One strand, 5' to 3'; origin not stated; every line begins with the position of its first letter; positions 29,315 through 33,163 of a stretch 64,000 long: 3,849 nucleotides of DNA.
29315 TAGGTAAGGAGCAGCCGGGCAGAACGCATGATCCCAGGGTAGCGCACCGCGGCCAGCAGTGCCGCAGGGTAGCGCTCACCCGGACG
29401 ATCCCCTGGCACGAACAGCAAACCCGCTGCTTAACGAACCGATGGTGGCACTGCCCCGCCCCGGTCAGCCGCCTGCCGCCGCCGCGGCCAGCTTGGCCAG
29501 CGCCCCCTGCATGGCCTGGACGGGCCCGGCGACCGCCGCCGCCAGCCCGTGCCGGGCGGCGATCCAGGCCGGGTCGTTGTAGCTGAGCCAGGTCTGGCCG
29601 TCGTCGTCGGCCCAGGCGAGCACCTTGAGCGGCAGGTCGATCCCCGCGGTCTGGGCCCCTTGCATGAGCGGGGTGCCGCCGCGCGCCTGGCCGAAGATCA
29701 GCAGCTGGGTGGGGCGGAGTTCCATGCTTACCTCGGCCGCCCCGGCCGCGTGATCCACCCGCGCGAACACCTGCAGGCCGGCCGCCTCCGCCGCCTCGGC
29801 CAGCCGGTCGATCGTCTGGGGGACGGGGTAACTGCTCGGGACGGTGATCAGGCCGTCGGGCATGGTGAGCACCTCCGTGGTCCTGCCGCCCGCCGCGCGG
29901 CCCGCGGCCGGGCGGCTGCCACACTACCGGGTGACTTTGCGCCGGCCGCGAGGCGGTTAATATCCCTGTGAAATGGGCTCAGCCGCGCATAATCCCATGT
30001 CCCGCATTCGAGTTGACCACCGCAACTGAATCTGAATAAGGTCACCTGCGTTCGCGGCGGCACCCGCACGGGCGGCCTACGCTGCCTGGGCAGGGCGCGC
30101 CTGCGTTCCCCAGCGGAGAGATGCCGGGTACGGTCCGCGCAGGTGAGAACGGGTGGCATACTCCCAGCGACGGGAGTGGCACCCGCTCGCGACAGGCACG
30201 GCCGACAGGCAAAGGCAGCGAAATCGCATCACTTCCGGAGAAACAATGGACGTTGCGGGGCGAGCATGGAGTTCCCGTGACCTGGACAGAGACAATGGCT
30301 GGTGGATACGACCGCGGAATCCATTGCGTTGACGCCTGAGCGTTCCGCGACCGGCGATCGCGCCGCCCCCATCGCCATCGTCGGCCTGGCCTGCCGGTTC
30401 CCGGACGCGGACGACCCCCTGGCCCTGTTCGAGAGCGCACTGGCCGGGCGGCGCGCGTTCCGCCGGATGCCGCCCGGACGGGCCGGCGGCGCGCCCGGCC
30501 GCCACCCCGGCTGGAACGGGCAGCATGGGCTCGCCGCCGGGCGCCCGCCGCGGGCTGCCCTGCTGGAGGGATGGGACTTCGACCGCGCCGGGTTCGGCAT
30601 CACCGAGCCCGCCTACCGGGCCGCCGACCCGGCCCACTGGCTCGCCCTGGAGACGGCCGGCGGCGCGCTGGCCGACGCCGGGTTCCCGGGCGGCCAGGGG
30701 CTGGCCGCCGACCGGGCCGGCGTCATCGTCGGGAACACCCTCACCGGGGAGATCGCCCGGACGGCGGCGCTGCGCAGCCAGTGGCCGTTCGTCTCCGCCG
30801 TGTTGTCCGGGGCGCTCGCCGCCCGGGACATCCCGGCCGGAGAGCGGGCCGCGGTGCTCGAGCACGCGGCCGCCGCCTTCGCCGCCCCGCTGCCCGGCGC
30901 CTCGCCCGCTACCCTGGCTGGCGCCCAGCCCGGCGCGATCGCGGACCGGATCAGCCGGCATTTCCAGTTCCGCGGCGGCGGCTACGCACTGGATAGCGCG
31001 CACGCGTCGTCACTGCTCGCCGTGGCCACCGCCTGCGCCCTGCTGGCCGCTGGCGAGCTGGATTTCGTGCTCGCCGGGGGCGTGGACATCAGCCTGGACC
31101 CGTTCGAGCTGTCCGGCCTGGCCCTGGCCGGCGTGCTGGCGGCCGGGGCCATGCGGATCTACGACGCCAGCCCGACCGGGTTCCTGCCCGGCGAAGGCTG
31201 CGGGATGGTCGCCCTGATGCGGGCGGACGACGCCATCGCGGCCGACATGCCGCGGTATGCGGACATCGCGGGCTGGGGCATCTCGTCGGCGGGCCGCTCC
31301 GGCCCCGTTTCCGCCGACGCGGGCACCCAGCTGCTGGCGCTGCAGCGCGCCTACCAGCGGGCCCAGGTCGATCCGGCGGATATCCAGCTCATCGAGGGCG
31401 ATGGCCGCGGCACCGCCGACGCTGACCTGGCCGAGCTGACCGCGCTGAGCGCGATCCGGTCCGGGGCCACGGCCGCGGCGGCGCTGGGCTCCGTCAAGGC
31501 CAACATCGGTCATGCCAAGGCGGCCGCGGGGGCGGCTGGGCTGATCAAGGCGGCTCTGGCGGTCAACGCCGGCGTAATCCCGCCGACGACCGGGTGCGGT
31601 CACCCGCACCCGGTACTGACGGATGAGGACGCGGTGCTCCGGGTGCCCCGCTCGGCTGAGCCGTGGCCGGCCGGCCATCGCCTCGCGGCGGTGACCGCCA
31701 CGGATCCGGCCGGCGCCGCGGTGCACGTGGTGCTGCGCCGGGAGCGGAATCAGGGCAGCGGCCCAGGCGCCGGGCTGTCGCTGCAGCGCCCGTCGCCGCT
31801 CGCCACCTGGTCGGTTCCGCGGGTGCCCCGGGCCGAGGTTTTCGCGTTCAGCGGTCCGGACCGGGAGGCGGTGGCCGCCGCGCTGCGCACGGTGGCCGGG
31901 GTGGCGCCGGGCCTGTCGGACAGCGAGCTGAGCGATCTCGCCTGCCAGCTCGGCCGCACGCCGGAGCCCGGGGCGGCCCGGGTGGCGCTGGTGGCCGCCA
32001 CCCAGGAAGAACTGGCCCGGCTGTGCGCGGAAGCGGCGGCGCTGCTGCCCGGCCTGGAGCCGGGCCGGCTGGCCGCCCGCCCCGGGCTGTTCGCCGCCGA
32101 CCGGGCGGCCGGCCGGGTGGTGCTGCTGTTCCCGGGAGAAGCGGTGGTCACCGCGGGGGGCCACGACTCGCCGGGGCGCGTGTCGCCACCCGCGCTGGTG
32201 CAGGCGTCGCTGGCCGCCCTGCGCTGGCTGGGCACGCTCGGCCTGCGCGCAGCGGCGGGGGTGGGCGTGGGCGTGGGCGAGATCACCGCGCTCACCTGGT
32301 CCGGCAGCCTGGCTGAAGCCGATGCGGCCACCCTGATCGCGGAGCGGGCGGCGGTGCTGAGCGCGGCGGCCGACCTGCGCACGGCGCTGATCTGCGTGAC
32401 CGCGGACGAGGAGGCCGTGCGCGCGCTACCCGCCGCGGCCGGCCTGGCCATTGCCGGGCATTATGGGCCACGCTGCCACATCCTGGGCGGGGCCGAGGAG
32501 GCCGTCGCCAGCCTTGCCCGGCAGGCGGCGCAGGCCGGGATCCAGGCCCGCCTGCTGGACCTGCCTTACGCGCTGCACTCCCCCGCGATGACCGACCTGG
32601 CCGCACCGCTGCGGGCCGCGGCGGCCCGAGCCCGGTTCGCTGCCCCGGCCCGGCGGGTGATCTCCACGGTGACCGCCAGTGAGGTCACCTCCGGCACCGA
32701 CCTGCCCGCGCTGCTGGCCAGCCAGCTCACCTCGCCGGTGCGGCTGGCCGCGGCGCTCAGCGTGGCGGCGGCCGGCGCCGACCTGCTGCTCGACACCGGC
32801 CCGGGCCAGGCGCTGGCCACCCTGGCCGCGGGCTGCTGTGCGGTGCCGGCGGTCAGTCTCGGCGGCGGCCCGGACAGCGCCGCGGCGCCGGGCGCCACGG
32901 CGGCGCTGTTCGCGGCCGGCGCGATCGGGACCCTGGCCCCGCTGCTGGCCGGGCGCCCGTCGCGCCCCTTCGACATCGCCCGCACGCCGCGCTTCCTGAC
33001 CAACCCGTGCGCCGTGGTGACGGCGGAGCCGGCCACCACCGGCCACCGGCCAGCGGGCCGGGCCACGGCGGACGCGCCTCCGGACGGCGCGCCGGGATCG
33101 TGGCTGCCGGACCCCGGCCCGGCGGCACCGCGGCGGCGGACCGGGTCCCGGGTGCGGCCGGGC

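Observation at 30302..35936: Stand-alone enediyne/PUFA-type PKS homologue in which every catalytic residue I can locate is substituted (candidate pseudo-PKS)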

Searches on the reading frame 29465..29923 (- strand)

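Call 17: search_protein_families(library=pfam, proteins=[window:29465-29923:-], max_evalue=0.001)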
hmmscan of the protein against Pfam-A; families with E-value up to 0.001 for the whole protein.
window:29465-29923:- (152 aa): 1 family
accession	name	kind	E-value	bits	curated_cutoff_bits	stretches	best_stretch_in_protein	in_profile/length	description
PF03625.19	DUF302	-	3.6e-19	68.8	23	1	56-118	1-63/63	Domain of unknown function DUF302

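Call 41: search_protein_families(library=ncbifam, proteins=[window:29465-29923:-], max_evalue=0.001)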
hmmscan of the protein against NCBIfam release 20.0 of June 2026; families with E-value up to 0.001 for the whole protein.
window:29465-29923:- (152 aa): 1 family
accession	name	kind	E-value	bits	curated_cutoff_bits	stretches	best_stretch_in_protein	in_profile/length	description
NF002454.0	PRK01636.1-2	equivalog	4.8e-35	121.3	312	1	23-150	141-268/270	fluoride efflux transporter CrcB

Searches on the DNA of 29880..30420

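Call 61: search_rna_families(source=window, start=29880, end=30420, threshold=evalue, max_evalue=5)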
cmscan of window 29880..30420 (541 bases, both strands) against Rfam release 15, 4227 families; matches with E-value up to 5: 1.
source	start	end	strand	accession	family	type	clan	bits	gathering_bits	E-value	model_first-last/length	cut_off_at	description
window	30298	30323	+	RF01083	UPD-PK2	Cis-reg;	-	16.8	32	2.6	1-21/21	no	Pseudoknot of upstream pseudoknot domain (UPD) of the 3'UTR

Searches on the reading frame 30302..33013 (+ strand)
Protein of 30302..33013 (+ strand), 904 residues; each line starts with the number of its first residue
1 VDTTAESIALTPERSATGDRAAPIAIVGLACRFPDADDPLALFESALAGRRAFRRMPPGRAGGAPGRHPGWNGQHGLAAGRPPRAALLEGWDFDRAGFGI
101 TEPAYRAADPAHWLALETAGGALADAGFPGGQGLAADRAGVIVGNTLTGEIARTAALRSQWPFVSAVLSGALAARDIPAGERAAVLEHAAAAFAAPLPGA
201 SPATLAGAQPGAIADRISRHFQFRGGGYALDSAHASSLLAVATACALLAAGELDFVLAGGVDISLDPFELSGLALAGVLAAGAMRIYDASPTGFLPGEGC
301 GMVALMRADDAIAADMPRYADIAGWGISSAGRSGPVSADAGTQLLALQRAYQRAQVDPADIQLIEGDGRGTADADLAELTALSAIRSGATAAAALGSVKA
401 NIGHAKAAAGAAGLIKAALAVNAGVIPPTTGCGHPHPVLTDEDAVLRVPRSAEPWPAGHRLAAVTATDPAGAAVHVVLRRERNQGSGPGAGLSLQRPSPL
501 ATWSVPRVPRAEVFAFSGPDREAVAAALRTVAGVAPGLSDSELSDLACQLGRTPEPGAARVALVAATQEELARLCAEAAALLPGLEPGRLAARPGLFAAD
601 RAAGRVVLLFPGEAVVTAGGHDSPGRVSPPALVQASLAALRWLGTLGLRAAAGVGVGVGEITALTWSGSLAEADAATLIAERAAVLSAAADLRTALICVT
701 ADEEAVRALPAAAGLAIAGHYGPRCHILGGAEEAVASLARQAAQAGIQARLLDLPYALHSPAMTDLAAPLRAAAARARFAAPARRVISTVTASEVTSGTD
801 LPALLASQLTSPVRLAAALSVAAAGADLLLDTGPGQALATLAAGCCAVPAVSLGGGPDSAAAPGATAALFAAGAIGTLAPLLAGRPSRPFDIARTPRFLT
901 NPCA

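Call 16: search_solved_structures(query=window:30302-33013:+, max_evalue=1e-20, show_alignments=2)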
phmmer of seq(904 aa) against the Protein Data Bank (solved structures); distinct sequences matched with E-value up to 1e-20: 76 (the best 60 are shown).
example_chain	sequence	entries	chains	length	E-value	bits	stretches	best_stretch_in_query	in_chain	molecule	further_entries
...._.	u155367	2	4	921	1.1e-60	209.3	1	206-568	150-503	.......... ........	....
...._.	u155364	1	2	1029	2.2e-60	208.2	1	205-568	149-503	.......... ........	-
4mz0_A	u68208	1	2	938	2.8e-54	188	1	207-572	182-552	CurL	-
7zma_A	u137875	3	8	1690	6.1e-52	180.3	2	203-428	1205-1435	Putative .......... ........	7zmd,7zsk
9iyw_A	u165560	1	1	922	1.8e-47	165.5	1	205-479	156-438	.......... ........,GfsA KSQ-AncAT chimeric protein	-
7uwr_A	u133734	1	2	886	2.6e-46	161.7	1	200-619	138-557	Narbonolide/10-deoxymethynolide synthase PikA1, modules 1 and 2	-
5bp1_A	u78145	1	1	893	5e-46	160.7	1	202-568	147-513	Mycocerosic acid synthase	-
6riw_A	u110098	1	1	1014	2.2e-45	158.6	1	24-458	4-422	ORF10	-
7vee_A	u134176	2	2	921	3.9e-45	157.8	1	205-479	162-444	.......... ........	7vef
8in9_A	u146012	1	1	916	1.1e-44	156.3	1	205-479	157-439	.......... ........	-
8g4u_A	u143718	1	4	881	1.4e-42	149.4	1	204-619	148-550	EryAIII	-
9d2z_A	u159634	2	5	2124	2.5e-42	148.5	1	200-574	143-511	Mycocerosic acid synthase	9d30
9d2y_A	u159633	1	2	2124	2.5e-42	148.5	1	200-574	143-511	Multifunctional mycocerosic acid synthase membrane-associated MAS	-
4amn_A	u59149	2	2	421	6.9e-41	143.7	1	626-902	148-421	DYNE8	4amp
4amo_A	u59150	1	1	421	1.6e-40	142.5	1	626-902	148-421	DYNE8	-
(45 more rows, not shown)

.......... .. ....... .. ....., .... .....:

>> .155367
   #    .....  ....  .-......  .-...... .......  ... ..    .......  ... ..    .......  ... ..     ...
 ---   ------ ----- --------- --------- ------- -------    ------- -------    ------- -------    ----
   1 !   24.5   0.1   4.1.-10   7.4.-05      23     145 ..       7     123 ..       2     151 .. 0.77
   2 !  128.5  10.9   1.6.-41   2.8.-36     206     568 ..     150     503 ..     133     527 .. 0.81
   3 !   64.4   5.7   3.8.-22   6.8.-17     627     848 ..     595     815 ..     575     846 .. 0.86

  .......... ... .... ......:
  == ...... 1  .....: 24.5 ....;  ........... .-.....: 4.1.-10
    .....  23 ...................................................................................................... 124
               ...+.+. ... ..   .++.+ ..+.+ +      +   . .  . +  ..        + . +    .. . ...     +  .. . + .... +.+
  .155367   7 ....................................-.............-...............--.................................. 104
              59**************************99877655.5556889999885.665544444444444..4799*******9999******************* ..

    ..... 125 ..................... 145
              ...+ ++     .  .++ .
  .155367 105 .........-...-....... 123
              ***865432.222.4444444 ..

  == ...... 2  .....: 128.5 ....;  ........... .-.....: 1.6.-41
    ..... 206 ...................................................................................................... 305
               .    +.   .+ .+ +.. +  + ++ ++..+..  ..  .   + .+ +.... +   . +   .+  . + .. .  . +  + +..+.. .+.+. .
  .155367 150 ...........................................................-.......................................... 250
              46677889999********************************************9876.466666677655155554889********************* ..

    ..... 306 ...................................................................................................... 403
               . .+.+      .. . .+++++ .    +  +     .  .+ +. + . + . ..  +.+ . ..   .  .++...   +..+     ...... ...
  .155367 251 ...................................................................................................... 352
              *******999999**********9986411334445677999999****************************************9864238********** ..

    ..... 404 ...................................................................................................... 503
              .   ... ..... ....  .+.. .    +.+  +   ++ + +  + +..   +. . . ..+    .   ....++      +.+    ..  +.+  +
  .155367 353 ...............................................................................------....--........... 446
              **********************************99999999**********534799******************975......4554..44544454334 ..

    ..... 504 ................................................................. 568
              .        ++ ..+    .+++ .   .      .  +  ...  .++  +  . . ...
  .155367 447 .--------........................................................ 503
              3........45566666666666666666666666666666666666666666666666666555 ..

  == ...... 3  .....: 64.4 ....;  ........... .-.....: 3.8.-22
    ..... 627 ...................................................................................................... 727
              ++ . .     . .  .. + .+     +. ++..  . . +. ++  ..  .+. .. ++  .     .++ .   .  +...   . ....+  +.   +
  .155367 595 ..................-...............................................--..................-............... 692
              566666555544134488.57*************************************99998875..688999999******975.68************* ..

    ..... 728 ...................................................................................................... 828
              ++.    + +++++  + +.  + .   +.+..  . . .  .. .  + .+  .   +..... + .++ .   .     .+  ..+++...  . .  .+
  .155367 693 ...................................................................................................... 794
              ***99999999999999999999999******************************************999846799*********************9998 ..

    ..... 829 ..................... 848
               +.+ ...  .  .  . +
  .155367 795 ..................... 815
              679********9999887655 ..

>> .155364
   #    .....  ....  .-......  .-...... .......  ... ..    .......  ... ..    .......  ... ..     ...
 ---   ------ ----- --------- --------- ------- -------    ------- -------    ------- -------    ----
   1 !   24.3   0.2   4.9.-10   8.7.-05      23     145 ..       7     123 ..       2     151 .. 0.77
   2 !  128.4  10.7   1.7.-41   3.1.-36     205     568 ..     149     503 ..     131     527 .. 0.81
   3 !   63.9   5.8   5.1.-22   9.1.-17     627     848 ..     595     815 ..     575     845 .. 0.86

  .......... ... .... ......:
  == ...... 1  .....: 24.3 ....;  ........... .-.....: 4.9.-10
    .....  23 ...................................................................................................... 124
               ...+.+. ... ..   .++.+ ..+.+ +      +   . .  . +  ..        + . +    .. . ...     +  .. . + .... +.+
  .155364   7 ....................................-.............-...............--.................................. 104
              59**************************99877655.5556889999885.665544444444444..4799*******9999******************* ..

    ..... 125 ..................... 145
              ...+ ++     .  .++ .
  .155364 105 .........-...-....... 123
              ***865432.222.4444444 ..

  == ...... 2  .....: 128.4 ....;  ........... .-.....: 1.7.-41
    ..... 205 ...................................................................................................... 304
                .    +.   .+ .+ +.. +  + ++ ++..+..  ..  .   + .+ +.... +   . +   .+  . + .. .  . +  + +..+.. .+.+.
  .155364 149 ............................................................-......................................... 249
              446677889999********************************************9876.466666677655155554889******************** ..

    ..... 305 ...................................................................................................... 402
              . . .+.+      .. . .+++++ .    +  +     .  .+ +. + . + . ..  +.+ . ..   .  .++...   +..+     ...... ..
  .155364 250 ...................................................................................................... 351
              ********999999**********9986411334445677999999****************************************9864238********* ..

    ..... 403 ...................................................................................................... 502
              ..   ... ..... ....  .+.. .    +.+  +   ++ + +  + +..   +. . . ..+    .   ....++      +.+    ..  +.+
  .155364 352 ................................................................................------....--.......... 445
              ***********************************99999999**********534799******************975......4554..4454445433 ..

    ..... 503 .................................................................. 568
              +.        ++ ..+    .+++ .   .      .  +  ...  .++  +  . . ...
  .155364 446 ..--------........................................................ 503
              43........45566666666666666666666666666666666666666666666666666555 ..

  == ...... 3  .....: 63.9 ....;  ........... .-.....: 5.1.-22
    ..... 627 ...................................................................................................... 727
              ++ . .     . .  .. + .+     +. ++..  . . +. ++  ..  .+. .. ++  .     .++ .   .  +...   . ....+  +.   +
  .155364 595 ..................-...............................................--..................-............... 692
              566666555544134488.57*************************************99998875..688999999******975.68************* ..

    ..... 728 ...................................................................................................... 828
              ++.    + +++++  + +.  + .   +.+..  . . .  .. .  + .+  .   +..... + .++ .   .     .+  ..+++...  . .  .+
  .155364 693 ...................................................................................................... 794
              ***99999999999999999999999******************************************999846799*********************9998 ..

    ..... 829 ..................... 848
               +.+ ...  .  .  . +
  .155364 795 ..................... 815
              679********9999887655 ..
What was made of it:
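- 32189..32773 (+): Acyltransferase-like domain (aa 630-824). GHSxG reads GVGVG, with Gly657 (32270-32272) at the Ser position. Arg682 and the ALHS His are retained. PDB alignment call 16, where the DynE8 AT (4amn) matches at E 7e-41.
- Closest known: Enediyne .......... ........s. Same: The closest solved AT is DynE8 (E 7e-41, call 16).
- Checked: Alignment to solved PKS structures confirms it (call 16): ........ lies over the Cys motif, EGDGRGT over EAHGTGT, KANIGH over KTNIGH, and GVGVGE over GHSLGE.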
